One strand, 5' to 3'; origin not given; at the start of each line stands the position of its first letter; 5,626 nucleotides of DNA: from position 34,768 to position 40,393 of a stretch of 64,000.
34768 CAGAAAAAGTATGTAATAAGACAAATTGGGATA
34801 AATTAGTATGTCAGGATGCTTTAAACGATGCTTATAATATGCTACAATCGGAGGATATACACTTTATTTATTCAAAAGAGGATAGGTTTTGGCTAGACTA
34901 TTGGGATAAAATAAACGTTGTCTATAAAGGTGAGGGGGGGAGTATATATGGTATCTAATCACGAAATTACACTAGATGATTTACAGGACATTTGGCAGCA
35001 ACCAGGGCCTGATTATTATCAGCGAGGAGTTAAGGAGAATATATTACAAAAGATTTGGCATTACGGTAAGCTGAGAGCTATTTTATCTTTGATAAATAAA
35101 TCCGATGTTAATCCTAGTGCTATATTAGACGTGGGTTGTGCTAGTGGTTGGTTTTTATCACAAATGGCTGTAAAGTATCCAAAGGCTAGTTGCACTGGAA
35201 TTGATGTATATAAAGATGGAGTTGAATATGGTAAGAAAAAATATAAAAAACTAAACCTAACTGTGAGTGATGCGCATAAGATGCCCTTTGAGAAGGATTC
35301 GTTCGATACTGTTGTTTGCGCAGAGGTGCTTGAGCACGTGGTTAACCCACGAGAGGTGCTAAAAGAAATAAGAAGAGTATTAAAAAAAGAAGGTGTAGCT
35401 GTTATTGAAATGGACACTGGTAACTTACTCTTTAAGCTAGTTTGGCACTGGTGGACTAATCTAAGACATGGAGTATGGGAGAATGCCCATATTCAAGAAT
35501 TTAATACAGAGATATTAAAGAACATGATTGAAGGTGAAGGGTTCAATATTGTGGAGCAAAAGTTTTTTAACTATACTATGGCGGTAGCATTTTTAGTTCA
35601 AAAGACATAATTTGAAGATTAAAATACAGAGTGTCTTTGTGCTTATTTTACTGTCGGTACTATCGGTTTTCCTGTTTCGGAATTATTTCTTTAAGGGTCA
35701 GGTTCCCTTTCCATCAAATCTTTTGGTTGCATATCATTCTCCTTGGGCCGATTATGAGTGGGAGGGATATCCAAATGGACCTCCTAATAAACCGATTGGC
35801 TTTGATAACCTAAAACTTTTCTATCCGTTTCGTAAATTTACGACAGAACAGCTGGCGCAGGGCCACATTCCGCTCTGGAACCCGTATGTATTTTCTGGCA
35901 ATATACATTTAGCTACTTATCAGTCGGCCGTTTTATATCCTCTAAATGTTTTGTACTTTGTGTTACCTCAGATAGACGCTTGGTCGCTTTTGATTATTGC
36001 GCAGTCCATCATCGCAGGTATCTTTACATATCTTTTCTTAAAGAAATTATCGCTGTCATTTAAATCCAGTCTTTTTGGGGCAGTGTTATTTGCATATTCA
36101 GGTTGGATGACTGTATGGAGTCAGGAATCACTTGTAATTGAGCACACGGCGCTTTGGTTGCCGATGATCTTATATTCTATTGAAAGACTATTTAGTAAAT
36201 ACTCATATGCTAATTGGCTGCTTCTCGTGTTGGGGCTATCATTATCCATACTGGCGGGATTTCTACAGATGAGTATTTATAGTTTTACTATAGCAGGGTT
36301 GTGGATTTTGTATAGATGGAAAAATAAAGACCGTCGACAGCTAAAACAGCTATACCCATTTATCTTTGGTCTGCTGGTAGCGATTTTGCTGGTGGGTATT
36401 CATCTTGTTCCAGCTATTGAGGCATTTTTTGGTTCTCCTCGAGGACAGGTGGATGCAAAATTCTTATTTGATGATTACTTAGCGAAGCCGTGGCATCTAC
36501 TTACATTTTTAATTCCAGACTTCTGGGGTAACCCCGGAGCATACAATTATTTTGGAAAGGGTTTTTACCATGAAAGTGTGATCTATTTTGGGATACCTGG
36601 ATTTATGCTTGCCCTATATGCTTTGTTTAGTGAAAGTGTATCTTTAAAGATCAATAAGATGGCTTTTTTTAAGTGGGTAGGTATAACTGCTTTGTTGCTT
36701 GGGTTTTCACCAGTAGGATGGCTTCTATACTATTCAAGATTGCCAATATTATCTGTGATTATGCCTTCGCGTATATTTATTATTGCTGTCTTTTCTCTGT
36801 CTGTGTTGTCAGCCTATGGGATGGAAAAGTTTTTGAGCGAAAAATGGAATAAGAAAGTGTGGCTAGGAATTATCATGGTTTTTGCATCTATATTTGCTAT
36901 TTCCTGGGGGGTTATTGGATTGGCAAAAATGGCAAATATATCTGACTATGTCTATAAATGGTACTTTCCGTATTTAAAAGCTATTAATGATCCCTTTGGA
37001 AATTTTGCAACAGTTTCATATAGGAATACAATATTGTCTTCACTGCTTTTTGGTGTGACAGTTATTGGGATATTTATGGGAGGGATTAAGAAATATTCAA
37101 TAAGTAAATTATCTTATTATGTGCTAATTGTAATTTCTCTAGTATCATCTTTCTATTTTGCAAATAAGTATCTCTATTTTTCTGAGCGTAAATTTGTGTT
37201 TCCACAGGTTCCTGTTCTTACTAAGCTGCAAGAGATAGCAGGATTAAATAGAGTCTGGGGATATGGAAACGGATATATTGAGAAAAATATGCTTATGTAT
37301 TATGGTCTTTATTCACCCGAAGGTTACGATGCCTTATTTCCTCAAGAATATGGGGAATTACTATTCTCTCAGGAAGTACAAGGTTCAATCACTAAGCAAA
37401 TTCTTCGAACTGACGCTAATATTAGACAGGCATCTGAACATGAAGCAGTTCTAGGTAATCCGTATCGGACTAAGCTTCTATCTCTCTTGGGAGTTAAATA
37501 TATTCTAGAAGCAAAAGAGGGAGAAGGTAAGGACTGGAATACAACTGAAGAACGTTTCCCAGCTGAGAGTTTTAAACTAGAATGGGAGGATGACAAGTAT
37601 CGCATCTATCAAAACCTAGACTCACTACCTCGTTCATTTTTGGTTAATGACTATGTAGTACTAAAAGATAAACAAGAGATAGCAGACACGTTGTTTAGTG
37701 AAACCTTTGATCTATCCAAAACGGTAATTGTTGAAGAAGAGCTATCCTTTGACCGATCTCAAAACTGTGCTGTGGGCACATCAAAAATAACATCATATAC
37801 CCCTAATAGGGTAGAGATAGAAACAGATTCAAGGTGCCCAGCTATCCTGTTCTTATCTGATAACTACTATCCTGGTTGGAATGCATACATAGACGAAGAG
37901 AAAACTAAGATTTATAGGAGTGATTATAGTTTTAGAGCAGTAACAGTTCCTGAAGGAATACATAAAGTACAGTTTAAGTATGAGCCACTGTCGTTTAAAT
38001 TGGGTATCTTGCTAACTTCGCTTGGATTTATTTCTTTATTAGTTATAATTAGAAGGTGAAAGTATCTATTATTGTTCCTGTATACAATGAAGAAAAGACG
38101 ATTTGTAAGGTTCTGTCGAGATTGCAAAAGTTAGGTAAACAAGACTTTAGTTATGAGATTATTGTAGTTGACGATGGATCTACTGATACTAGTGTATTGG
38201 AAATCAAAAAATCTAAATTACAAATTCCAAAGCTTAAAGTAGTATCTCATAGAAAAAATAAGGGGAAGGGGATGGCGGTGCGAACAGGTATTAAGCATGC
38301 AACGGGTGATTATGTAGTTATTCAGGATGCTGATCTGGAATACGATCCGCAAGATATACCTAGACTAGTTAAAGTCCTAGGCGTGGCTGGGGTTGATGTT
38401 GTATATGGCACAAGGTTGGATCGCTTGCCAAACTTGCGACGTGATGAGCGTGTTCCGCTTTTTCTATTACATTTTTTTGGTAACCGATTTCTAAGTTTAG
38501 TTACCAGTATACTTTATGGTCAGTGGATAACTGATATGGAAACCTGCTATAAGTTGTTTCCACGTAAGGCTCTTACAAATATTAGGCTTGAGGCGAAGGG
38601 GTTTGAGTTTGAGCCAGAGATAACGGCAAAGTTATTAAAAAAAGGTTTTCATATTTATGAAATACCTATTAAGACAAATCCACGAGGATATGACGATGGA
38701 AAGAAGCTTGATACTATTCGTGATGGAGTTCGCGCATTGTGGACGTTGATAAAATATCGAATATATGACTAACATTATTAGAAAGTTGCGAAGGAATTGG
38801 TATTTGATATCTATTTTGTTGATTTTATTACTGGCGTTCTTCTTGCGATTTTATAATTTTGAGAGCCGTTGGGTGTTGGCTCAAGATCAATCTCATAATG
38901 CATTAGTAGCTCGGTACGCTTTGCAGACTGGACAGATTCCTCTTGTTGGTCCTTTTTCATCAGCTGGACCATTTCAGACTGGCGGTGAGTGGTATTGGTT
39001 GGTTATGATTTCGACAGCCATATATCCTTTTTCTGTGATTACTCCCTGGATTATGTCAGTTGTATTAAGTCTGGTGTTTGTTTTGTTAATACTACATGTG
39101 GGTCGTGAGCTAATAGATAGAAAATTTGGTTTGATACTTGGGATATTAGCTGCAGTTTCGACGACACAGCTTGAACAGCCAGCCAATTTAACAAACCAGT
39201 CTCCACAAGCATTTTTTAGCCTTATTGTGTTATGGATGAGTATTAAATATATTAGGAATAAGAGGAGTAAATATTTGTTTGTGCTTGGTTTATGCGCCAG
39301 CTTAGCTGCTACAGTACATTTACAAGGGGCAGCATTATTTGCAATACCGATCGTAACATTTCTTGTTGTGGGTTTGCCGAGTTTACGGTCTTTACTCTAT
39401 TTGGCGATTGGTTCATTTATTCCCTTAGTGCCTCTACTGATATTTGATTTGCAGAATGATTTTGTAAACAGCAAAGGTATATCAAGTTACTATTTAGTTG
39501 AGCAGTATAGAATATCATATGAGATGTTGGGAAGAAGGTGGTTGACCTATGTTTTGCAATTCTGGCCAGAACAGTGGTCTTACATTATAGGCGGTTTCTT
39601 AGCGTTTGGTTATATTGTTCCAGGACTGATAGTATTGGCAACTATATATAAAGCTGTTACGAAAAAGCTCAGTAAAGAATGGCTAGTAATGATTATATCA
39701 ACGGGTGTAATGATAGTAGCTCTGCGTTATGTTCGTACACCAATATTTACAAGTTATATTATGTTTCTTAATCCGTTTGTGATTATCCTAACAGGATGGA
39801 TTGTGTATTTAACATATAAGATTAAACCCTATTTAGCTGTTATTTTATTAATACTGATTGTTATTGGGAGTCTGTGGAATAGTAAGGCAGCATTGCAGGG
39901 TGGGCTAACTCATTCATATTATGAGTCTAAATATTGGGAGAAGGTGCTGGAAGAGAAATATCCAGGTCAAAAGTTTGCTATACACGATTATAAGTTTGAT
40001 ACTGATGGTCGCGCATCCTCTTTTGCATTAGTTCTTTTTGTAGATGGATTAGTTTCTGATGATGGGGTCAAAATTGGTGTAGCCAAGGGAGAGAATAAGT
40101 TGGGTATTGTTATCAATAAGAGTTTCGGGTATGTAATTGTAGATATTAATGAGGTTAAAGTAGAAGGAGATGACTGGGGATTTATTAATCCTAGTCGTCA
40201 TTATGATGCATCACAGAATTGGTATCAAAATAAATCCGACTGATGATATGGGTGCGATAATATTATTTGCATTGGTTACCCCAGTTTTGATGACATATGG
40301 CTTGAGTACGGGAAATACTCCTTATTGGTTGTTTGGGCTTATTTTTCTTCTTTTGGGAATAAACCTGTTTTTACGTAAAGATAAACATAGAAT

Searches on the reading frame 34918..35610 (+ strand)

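Call 47: search_protein_families(library=pfam, proteins=[window:34918-35610:+], max_evalue=0.001)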
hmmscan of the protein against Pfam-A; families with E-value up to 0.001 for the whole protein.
window:34918-35610:+ (230 aa): 16 families
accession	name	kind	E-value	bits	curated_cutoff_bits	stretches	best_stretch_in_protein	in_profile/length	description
PF08241.18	Methyltransf_11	-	4.7e-24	85.3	21.2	1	70-163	1-95/95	Methyltransferase domain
PF13489.12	Methyltransf_23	-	5.4e-23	81.9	27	1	52-214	9-164/164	Methyltransferase domain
PF13847.12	Methyltransf_31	-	8.7e-22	77.8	27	1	68-164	6-110/145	Methyltransferase domain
PF13649.12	Methyltransf_25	-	3.4e-20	73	27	1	69-159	1-97/97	Methyltransferase domain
PF08242.18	Methyltransf_12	-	1.3e-14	55.2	30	1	70-160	1-97/98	Methyltransferase domain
PF01209.24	Ubie_methyltran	-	4.6e-10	39.7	20.1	1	62-165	44-154/233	ubiE/COQ5 methyltransferase family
PF02390.23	Methyltransf_4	-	7.1e-10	39.1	24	1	68-114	4-50/173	Putative methyltransferase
PF07021.18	MetW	-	1.1e-08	35.4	21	1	64-163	12-110/193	Methionine biosynthesis protein MetW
PF08003.17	Methyltransf_9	-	1.6e-07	31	23.8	1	62-165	112-219/315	Protein of unknown function (DUF1698)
PF05401.17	NodS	-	8.2e-07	29.5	24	1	51-153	30-131/201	Nodulation protein S (NodS)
PF02353.26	CMAS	-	3.8e-05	23.6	27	1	60-164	56-165/273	Mycolic acid cyclopropane synthetase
PF05148.21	Methyltransf_8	-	0.00025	21.4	27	1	113-163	107-156/219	Hypothetical methyltransferase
PF03141.22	Methyltransf_29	-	0.00031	19.9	23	1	56-163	109-217/506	Putative S-adenosyl-L-methionine-dependent methyltransferase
PF05219.18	DREV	-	0.00037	20.1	26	1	51-164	80-187/265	DREV methyltransferase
PF06325.19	PrmA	-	0.00093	19.2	22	0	56-162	152-257/296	Ribosomal protein L11 methyltransferase (PrmA)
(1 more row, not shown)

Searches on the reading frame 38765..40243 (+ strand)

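Call 23: search_protein_families(library=pfam, proteins=[window:38765-40243:+], max_evalue=0.001)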
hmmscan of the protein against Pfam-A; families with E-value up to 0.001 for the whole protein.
window:38765-40243:+ (492 aa): 1 family
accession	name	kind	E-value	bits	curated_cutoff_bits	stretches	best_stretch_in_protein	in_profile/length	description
PF13231.12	PMT_2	-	5.2e-07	30.4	26.1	1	77-224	7-157/160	Dolichyl-phosphate-mannose-protein mannosyltransferase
